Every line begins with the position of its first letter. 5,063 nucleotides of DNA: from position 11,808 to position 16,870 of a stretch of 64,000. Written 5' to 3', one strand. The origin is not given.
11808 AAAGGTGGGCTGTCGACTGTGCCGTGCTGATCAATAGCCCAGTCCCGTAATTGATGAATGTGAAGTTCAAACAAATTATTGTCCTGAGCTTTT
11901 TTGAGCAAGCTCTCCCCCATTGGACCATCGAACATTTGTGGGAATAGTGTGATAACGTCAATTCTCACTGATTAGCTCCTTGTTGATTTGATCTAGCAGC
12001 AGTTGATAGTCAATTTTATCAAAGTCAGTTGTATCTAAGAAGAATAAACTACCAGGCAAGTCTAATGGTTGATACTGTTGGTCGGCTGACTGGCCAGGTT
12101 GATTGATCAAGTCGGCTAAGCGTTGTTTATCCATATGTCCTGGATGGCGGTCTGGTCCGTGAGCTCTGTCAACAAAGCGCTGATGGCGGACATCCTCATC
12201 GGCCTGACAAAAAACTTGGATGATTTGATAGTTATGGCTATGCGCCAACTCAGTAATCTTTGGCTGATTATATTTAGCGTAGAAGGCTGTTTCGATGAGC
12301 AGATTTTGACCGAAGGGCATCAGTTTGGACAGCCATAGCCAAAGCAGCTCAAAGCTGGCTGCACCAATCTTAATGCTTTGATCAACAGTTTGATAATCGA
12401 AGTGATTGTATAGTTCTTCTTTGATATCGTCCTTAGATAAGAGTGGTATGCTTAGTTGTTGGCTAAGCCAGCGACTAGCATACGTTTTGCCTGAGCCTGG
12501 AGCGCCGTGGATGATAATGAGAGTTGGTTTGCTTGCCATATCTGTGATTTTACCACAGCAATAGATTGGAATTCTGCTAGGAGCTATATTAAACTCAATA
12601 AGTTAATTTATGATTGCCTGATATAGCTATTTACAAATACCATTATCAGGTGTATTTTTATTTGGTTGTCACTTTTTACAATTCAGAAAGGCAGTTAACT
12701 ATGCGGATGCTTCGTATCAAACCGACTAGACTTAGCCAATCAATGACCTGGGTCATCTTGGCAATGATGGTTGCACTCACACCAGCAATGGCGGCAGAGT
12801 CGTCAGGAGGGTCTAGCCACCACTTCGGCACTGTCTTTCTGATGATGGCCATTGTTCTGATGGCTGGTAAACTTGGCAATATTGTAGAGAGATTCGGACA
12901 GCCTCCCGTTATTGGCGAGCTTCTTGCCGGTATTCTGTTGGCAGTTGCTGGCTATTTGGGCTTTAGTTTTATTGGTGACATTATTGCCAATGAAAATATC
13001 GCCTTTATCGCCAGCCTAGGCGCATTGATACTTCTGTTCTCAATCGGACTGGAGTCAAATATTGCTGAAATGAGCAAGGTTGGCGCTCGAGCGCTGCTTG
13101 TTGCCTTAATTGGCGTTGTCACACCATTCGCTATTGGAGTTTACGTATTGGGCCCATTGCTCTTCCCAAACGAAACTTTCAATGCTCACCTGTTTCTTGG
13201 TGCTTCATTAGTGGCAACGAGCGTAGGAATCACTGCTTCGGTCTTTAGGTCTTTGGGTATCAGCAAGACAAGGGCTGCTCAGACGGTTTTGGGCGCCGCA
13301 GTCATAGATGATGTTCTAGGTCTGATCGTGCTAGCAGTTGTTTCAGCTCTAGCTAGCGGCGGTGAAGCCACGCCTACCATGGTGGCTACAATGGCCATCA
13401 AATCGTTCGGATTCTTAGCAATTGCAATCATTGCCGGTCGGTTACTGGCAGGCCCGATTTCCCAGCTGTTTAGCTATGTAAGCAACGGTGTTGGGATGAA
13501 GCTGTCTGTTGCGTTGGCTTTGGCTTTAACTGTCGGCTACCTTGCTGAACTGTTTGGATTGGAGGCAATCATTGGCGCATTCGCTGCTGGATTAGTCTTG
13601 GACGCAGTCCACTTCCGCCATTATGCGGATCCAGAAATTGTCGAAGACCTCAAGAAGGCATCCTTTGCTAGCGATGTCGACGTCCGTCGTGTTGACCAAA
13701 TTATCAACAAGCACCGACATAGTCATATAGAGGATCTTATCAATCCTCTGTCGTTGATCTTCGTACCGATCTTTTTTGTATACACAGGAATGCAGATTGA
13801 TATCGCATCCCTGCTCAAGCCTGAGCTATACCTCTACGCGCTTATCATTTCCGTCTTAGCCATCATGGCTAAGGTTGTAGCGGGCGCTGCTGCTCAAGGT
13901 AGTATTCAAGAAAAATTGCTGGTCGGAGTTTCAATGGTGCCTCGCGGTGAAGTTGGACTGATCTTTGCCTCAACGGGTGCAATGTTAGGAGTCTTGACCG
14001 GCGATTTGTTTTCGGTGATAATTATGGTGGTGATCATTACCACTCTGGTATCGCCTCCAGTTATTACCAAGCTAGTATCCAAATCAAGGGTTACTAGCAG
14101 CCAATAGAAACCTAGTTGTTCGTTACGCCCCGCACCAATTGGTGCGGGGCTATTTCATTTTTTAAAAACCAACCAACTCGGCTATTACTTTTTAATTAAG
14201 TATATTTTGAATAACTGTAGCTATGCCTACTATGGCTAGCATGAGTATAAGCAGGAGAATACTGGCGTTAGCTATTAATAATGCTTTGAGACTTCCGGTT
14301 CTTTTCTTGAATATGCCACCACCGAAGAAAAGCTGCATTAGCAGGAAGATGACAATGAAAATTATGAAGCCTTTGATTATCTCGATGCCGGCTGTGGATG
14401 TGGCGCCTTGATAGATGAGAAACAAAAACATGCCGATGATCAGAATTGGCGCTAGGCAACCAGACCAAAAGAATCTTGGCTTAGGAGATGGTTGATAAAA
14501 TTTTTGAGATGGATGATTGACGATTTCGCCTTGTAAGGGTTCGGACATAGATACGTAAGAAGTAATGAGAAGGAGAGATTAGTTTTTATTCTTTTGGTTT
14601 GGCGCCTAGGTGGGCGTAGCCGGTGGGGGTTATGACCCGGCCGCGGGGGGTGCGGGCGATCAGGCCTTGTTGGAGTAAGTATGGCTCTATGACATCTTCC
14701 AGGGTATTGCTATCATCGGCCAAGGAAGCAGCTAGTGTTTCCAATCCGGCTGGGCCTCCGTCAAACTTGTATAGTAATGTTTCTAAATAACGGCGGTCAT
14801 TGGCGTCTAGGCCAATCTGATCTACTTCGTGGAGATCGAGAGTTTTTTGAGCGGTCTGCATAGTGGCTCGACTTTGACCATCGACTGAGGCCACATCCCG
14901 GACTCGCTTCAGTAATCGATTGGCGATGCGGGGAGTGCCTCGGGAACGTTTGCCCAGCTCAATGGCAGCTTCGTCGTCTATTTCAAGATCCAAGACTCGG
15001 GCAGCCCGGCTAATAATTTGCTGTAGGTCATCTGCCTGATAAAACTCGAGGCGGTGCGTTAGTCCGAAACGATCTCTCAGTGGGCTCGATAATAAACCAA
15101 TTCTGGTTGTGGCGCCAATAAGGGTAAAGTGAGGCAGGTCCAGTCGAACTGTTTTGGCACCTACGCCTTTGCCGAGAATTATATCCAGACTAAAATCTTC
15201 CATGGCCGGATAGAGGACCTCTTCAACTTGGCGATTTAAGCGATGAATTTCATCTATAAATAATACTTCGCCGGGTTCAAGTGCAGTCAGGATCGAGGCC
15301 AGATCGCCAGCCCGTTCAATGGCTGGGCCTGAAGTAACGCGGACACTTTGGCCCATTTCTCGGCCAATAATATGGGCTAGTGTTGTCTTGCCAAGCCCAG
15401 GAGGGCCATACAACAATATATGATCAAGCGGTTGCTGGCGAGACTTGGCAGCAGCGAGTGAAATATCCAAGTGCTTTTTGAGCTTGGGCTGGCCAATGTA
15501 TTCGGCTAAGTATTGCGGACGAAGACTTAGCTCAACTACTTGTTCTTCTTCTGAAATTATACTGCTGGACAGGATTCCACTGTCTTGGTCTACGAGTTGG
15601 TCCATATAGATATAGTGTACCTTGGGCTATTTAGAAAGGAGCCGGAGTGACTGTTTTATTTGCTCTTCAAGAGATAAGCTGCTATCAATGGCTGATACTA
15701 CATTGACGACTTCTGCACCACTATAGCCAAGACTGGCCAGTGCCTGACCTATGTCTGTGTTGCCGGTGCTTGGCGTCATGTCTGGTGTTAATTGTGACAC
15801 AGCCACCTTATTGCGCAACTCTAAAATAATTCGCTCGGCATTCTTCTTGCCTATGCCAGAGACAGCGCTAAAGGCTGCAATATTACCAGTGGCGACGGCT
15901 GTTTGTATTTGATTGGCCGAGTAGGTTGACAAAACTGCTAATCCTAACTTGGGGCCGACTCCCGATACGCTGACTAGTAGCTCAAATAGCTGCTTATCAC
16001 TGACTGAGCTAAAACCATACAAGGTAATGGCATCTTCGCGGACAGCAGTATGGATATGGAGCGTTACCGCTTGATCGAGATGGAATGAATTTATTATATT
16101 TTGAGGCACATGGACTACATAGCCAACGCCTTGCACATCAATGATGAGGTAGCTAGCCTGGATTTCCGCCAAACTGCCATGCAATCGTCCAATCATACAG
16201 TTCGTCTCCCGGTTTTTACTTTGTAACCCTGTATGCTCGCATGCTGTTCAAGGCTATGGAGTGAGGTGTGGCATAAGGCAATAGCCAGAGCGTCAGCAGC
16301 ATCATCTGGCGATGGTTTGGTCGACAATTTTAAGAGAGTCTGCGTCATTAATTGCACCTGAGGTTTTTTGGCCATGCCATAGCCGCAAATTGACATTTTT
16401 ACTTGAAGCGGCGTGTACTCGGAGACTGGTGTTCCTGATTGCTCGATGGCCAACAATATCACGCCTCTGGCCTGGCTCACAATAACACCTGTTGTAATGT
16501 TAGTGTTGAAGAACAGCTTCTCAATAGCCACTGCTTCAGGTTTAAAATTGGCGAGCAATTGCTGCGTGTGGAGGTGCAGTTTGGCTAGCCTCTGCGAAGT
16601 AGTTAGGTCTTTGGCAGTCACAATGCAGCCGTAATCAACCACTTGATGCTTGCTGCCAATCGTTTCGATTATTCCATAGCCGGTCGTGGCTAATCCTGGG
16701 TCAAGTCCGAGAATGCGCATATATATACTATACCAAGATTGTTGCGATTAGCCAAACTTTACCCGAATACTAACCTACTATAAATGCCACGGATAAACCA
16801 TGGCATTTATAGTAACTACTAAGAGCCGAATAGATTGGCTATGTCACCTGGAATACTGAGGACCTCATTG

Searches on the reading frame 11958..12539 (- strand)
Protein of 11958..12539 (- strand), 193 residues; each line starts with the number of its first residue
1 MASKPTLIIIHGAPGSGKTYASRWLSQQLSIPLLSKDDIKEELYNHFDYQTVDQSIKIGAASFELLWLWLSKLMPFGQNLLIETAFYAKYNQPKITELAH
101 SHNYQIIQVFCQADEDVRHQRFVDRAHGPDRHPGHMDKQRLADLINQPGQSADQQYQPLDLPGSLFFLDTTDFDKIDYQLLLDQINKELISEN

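Call 54: search_protein_families(library=pfam, proteins=[window:11958-12539:-], max_evalue=0.001)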
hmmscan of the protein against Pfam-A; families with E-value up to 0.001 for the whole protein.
window:11958-12539:- (193 aa): 3 families
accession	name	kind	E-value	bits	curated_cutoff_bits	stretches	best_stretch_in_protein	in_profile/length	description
PF13671.12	AAA_33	-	4.4e-13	50.2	27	1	7-143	1-135/143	AAA domain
PF06414.18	Zeta_toxin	-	2.7e-09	37.2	22.3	1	3-126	14-144/199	Zeta toxin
PF13238.12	AAA_18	-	6.3e-05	23.9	29.4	1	8-131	1-117/128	AAA domain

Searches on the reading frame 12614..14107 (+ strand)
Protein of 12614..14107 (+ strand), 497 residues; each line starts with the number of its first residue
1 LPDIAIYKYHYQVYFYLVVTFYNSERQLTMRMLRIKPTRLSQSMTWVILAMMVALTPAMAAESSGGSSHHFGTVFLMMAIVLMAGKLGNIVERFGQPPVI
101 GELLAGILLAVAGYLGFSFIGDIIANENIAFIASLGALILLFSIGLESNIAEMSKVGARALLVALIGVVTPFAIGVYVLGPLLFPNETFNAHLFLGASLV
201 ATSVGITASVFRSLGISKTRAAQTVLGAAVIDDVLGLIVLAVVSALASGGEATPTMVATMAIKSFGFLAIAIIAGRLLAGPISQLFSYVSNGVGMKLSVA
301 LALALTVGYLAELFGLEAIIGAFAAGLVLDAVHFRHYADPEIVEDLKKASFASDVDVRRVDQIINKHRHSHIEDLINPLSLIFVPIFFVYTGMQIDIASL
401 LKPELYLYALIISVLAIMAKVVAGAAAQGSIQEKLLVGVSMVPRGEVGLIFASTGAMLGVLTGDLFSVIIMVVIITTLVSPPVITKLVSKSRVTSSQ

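Call 54: search_protein_families(library=pfam, proteins=[window:12614-14107:+], max_evalue=0.001)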
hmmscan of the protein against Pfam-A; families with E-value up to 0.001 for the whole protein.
window:12614-14107:+ (497 aa): 1 family
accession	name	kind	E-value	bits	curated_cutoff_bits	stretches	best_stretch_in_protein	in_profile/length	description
PF00999.27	Na_H_Exchanger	-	3.2e-59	201.1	26.2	2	83-339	5-252/375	Sodium/hydrogen exchanger, transmembrane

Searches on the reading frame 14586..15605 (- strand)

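Call 55: search_protein_families(library=pfam, proteins=[window:14586-15605:-], max_evalue=0.001)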
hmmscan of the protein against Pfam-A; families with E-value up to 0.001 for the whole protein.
window:14586-15605:- (339 aa): 9 families
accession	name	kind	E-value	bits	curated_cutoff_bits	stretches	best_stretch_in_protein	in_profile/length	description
PF05496.18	RuvB_N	-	7.7e-78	260.2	27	1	28-186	1-159/159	Holliday junction DNA helicase RuvB P-loop domain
PF17864.7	AAA_lid_4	-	1e-28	99.3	27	1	189-262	1-74/74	RuvB AAA lid domain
PF05491.19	RuvB_C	-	4.5e-26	91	24.7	1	264-333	2-71/72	RuvB C-terminal winged helix domain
PF00004.35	AAA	-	1.6e-21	77.6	21.2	1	63-182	1-125/131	ATPase family associated with various cellular activities (AAA)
PF07728.20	AAA_5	-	2.1e-10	41.2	22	1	62-180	1-139/139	AAA domain (dynein-related subfamily)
PF01078.27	Mg_chelatase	-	4.1e-06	26.8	20.3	0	34-80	3-42/207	Magnesium chelatase, subunit ChlI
PF13191.12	AAA_16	-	2.7e-05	25.2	32.6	1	53-98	18-63/167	AAA ATPase domain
PF06068.19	TIP49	-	0.00019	21.1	23.8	0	36-91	26-81/347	TIP49 P-loop domain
PF13401.12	AAA_22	-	0.00069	20.4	27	0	62-84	7-29/130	AAA domain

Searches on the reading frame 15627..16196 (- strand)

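Call 55: search_protein_families(library=pfam, proteins=[window:15627-16196:-], max_evalue=0.001)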
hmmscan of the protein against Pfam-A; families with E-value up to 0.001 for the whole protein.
window:15627-16196:- (189 aa): 4 families
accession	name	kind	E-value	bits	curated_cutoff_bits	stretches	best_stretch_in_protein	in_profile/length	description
PF01330.27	RuvA_N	-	6.9e-22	77.8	23.6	1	1-61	1-61/61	RuvA N terminal domain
PF14520.12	HHH_5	-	1.3e-15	58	27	1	71-128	1-56/57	Helix-hairpin-helix domain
PF07499.19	RuvA_C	-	3.1e-08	34.4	24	1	148-188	5-47/47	RuvA, C-terminal domain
PF00633.29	HHH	-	0.00084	19.5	24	0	72-90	11-29/30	Helix-hairpin-helix motif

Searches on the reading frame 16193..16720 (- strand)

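Call 55: search_protein_families(library=pfam, proteins=[window:16193-16720:-], max_evalue=0.001)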
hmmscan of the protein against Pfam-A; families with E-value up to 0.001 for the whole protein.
window:16193-16720:- (175 aa): 1 family
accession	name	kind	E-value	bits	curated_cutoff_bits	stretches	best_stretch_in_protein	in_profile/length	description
PF02075.23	RuvC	-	1.5e-49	168.1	22.2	1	3-151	1-148/148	Crossover junction endodeoxyribonuclease RuvC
